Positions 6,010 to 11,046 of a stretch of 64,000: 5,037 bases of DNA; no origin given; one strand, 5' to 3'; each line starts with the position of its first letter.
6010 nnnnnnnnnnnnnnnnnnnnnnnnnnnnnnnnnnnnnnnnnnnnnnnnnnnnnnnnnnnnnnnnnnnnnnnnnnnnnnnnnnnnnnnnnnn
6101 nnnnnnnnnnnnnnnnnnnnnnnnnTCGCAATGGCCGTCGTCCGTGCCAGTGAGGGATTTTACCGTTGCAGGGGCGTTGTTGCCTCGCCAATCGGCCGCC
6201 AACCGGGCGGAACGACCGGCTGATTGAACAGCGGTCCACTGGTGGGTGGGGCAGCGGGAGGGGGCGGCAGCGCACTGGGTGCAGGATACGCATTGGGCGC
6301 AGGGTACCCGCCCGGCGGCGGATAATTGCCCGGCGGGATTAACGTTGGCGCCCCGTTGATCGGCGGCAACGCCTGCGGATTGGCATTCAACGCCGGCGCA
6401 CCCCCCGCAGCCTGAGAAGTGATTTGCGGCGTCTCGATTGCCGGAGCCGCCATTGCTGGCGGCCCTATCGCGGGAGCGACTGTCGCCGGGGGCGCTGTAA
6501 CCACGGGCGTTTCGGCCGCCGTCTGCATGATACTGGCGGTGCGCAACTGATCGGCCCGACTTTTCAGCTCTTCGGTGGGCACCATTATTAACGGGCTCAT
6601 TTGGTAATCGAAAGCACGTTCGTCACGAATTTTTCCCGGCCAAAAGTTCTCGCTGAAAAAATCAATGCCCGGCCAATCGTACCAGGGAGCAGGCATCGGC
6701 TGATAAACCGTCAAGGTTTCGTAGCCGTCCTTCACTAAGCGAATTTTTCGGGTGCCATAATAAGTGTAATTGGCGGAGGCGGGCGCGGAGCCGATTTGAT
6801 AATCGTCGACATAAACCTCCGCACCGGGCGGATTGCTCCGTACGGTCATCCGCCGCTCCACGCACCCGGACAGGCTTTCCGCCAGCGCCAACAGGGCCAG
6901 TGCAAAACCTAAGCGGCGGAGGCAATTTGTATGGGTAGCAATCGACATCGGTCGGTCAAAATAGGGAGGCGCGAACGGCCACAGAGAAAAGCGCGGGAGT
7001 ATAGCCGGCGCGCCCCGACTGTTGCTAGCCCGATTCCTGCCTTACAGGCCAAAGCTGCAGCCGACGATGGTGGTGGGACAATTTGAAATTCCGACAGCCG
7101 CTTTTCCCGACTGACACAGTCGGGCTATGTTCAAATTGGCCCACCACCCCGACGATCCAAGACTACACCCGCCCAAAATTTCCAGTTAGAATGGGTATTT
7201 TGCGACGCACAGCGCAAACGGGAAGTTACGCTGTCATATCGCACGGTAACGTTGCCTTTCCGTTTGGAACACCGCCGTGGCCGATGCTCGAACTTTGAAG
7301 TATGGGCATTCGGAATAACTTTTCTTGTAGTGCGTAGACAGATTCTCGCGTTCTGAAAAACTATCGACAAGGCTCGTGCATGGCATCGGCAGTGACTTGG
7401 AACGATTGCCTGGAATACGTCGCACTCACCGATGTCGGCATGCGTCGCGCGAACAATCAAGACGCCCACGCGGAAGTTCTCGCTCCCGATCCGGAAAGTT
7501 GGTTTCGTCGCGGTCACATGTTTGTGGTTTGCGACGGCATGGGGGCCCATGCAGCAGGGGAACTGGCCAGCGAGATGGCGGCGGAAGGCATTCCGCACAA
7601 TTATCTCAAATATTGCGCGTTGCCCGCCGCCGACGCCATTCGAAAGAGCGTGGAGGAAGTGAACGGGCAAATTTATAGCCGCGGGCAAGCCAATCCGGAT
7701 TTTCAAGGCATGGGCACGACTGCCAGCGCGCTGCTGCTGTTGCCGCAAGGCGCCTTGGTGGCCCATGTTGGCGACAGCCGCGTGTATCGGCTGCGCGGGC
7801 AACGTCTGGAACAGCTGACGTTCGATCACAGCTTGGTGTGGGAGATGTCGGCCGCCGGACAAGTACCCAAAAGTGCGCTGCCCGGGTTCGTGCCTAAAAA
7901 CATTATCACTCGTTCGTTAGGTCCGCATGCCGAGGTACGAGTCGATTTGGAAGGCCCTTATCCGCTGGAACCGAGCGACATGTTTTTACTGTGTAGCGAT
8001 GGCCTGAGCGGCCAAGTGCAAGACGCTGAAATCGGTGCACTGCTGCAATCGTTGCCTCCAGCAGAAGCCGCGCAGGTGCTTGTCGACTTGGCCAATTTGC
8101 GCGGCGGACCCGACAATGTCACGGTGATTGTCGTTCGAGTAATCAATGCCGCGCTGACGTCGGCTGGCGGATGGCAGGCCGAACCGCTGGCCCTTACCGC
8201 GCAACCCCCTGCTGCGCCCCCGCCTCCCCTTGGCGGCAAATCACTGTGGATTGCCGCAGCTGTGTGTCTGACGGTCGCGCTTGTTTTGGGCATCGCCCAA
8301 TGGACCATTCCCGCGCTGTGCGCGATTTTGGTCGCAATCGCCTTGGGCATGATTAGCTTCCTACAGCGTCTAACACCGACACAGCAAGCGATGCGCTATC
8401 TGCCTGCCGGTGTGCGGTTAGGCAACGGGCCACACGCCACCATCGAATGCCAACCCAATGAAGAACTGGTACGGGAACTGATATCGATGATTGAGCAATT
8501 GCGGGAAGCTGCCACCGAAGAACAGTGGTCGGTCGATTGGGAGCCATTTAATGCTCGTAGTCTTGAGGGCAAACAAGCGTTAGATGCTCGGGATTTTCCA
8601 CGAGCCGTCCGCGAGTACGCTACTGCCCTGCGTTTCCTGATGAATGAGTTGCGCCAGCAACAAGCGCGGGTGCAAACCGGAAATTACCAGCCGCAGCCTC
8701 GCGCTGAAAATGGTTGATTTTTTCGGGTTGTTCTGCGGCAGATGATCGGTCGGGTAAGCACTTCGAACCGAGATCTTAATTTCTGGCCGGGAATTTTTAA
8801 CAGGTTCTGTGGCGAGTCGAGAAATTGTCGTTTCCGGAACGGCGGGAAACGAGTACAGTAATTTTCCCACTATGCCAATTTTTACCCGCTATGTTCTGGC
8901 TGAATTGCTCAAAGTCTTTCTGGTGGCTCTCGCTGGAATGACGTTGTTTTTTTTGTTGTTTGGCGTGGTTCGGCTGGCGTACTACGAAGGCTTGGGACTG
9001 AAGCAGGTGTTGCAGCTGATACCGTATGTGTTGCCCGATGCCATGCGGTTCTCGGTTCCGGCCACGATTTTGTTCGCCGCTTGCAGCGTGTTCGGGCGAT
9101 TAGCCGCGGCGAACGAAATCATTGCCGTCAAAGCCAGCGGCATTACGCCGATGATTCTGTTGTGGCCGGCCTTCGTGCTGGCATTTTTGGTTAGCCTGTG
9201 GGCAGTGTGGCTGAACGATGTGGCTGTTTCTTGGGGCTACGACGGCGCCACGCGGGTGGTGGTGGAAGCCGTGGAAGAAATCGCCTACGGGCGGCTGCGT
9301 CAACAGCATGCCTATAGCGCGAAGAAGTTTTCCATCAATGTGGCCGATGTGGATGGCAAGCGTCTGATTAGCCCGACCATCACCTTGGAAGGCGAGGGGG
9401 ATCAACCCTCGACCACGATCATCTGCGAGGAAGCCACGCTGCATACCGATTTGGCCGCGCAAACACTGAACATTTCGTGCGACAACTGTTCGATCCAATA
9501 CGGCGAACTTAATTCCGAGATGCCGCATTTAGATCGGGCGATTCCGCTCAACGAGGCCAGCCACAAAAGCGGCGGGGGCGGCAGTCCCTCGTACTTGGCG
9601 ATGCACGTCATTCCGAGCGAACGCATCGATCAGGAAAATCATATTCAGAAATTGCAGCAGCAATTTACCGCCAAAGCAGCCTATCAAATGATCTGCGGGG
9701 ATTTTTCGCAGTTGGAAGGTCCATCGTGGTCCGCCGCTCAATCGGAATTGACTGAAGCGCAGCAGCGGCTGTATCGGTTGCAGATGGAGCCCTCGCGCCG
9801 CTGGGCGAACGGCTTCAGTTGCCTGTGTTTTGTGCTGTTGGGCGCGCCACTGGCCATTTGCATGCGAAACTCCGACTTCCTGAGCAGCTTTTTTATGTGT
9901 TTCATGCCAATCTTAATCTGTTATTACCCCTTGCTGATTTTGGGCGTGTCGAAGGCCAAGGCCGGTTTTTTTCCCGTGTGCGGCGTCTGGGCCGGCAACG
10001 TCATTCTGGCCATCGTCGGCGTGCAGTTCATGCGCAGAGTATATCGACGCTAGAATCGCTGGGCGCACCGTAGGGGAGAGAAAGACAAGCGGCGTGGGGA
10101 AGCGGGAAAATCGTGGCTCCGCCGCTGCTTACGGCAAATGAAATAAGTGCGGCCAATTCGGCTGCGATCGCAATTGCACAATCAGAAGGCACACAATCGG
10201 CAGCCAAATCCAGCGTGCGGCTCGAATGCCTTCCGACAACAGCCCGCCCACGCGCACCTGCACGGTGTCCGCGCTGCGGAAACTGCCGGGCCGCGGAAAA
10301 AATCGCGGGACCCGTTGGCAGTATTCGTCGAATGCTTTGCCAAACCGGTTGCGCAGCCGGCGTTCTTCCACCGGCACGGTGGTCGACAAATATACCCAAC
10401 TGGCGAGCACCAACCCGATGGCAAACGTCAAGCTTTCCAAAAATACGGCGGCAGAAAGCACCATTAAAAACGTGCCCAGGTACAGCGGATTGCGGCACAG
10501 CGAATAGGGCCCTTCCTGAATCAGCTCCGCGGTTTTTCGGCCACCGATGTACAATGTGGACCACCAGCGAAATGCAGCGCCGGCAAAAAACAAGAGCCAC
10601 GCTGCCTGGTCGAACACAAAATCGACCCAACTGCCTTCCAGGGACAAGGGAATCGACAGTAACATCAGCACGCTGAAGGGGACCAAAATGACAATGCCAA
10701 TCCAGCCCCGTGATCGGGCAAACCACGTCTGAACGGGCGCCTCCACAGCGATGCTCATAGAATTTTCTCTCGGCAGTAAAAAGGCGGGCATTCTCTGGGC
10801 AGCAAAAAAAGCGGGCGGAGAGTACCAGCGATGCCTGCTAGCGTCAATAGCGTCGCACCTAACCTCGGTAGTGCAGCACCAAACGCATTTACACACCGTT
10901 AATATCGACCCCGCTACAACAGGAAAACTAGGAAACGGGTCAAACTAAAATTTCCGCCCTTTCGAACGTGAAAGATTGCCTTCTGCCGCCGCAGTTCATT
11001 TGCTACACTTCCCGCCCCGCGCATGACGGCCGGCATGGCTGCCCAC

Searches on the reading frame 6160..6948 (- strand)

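Call 76: search_protein_families(library=pfam, proteins=[window:6160-6948:-], max_evalue=0.0001)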
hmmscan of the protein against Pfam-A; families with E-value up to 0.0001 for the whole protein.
window:6160-6948:- (262 aa): 1 family
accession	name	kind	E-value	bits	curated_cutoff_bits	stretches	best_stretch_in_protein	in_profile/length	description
PF08308.17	PEGA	-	3.3e-11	43.4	20.8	1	34-80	4-50/71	PEGA domain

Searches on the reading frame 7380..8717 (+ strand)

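Call 76: search_protein_families(library=pfam, proteins=[window:7380-8717:+], max_evalue=0.0001)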
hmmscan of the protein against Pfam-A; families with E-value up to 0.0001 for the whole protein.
window:7380-8717:+ (445 aa): 2 families
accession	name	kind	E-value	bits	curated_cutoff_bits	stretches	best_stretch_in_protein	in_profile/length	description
PF13672.11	PP2C_2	-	2.6e-12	47.2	24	1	23-217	9-182/209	Protein phosphatase 2C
PF00481.26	PP2C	-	1.3e-08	35.3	20.3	1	22-151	11-141/255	Protein phosphatase 2C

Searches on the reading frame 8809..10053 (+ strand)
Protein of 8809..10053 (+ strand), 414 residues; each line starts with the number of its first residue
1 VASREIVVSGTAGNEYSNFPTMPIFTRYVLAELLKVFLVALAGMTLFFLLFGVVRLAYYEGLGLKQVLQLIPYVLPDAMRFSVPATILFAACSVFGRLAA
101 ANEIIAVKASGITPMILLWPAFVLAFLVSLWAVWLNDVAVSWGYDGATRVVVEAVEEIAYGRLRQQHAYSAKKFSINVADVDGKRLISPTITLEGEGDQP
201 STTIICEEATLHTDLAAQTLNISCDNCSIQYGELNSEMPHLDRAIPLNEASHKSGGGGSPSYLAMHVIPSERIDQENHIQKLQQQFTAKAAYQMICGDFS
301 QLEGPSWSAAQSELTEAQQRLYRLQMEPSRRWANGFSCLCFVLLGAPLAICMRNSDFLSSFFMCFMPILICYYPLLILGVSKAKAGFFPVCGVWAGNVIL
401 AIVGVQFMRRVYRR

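Call 76: search_protein_families(library=pfam, proteins=[window:8809-10053:+], max_evalue=0.0001)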
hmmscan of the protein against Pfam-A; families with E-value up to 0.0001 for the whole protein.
window:8809-10053:+ (414 aa): 1 family
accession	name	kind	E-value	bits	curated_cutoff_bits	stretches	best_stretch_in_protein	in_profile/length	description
PF03739.19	LptF_LptG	-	8.8e-45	153.7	27.9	1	27-410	1-353/353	Lipopolysaccharide export system permease LptF/LptG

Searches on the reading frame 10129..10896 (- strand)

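Call 76: search_protein_families(library=pfam, proteins=[window:10129-10896:-], max_evalue=0.0001)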
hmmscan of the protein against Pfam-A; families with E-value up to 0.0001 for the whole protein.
window:10129-10896:- (255 aa): 2 families
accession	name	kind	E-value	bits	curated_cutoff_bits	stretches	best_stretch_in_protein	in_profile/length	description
PF04191.18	PEMT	-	1.8e-08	35.2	25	1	119-187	36-104/105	Phospholipid methyltransferase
PF04140.19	ICMT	-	1.2e-06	29.2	24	1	100-181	12-93/95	Isoprenylcysteine carboxyl methyltransferase (ICMT) family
